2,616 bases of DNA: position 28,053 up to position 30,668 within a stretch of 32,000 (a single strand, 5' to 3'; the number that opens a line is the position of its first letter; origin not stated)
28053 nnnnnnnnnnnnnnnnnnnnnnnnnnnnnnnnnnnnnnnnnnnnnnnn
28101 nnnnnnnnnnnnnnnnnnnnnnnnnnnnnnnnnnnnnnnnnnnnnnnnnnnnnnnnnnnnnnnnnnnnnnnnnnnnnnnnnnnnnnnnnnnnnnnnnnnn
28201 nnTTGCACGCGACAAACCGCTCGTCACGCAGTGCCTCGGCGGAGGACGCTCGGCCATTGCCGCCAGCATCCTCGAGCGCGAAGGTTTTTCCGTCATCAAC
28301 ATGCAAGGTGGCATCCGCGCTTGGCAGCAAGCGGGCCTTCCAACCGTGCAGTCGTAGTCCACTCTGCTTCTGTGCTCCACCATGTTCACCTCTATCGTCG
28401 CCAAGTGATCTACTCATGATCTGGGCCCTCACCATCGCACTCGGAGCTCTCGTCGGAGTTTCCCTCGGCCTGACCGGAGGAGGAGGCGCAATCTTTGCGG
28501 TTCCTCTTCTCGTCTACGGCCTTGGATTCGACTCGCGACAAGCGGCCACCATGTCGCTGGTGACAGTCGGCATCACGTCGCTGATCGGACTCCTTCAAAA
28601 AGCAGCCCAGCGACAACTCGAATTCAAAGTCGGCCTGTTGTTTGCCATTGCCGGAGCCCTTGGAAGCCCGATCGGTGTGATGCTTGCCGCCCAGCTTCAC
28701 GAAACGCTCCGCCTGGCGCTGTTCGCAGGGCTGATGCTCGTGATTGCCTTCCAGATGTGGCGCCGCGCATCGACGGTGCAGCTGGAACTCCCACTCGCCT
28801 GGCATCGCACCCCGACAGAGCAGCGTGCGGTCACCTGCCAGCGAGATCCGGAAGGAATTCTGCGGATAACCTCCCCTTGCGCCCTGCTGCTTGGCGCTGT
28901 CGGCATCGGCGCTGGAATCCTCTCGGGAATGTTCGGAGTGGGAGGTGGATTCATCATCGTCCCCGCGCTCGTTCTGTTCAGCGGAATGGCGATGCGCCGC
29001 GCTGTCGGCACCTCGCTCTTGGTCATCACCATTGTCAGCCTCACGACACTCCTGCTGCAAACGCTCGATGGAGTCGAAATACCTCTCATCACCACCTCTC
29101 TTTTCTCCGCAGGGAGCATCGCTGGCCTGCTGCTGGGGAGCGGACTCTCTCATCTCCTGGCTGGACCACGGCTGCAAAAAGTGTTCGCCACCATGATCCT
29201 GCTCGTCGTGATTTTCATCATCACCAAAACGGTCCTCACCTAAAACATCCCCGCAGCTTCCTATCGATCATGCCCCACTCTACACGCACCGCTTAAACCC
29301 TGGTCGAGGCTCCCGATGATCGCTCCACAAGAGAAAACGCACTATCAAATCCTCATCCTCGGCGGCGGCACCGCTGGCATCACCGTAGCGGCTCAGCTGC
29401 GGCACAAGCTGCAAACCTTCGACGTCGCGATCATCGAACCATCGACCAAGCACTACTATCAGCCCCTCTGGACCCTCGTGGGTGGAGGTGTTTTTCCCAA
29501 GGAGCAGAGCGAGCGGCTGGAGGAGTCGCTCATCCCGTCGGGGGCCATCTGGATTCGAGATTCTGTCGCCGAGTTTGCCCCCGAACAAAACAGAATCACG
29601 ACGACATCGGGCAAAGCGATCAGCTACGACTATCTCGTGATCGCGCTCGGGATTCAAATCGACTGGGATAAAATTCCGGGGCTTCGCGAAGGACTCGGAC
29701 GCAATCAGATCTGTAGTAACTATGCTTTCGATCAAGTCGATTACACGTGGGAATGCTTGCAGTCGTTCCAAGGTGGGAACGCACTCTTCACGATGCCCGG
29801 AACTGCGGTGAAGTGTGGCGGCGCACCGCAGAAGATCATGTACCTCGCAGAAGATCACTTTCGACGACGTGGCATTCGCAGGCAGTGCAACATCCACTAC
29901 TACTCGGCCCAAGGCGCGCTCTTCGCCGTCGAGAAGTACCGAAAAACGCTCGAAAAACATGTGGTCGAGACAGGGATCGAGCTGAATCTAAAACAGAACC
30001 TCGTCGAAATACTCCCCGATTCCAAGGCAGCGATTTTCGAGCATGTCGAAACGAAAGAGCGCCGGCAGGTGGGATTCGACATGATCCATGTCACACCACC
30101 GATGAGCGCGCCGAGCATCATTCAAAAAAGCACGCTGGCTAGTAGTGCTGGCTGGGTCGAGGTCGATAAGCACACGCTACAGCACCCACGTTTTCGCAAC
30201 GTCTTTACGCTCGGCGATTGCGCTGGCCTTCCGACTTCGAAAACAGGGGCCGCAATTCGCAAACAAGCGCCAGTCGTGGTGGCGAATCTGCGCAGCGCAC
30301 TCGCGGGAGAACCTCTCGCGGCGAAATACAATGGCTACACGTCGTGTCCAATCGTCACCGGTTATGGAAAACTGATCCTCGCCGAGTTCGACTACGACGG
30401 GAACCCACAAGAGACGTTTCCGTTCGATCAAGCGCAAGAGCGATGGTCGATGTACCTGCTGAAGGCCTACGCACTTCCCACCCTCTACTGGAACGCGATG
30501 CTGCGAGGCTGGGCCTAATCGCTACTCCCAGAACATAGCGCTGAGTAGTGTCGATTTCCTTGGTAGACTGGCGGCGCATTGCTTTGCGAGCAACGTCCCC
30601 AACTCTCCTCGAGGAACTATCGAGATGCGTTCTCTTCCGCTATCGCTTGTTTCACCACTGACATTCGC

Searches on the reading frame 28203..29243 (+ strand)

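Call 39: search_protein_families(library=pfam, max_evalue=0.001, proteins=[window:28203-29243:+])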
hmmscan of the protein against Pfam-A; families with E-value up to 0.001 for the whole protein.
window:28203-29243:+ (346 aa): 1 family
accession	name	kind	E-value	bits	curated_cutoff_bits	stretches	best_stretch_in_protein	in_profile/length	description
PF01925.25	TauE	-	3.5e-44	151.7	32.6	1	78-337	2-235/237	Sulfite exporter TauE/SafE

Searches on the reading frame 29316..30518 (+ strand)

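Call 39: search_protein_families(library=pfam, max_evalue=0.001, proteins=[window:29316-30518:+])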
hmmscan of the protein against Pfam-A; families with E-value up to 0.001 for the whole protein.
window:29316-30518:+ (400 aa): 1 family
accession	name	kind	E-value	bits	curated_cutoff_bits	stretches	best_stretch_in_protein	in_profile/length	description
PF07992.20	Pyr_redox_2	-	7.4e-17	62.1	26.1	2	10-130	1-126/291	Pyridine nucleotide-disulphide oxidoreductase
